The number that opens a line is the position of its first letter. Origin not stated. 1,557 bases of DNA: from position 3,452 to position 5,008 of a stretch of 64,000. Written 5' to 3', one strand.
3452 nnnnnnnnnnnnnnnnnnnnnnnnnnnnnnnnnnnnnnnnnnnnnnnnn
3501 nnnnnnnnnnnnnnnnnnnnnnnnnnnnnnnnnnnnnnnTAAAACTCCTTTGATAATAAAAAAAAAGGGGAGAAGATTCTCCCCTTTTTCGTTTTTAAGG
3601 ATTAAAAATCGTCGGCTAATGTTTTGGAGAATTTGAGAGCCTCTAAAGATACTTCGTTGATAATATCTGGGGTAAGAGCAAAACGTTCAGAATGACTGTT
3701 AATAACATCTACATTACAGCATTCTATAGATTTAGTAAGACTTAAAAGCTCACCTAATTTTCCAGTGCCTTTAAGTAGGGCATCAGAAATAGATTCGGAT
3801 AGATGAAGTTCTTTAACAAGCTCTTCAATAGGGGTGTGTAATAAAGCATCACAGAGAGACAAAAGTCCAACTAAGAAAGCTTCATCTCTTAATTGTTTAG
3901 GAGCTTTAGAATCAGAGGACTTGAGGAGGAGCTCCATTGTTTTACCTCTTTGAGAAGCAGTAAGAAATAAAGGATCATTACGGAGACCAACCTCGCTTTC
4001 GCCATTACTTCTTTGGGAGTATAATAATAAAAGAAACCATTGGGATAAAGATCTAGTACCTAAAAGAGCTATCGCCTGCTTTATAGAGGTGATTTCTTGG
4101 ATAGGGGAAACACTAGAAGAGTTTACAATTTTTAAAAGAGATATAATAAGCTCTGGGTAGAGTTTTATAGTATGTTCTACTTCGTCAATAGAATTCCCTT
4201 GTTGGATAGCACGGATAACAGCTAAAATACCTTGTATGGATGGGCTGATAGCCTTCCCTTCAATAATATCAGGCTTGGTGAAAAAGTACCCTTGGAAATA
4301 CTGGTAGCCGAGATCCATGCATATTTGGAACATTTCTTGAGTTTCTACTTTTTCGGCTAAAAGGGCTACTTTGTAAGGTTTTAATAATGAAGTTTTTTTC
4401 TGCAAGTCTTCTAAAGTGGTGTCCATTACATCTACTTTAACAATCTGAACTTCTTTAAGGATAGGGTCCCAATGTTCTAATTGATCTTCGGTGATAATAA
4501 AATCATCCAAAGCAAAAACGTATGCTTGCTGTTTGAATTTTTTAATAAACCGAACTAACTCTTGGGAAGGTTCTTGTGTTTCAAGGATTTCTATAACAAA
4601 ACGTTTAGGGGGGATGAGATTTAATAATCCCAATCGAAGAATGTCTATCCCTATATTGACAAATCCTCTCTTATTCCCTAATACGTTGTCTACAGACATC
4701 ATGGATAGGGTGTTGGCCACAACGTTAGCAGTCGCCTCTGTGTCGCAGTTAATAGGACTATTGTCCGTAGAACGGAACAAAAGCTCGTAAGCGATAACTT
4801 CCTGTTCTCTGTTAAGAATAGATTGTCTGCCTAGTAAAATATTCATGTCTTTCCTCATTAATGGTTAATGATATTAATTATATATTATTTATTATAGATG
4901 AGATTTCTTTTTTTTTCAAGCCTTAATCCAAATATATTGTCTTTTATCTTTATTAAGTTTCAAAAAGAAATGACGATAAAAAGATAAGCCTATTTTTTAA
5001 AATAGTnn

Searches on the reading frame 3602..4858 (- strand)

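Call 49: search_protein_families(library=pfam, proteins=[window:3602-4858:-], max_evalue=0.001)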
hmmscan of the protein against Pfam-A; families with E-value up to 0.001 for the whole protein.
window:3602-4858:- (418 aa): 2 families
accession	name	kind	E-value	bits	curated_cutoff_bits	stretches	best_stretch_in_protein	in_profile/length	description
PF08668.18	HDOD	-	2.2e-12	47.3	22.9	1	219-334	17-128/196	HDOD domain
PF00563.25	EAL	-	4.2e-11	43.1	31.3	1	79-196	111-236/236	EAL domain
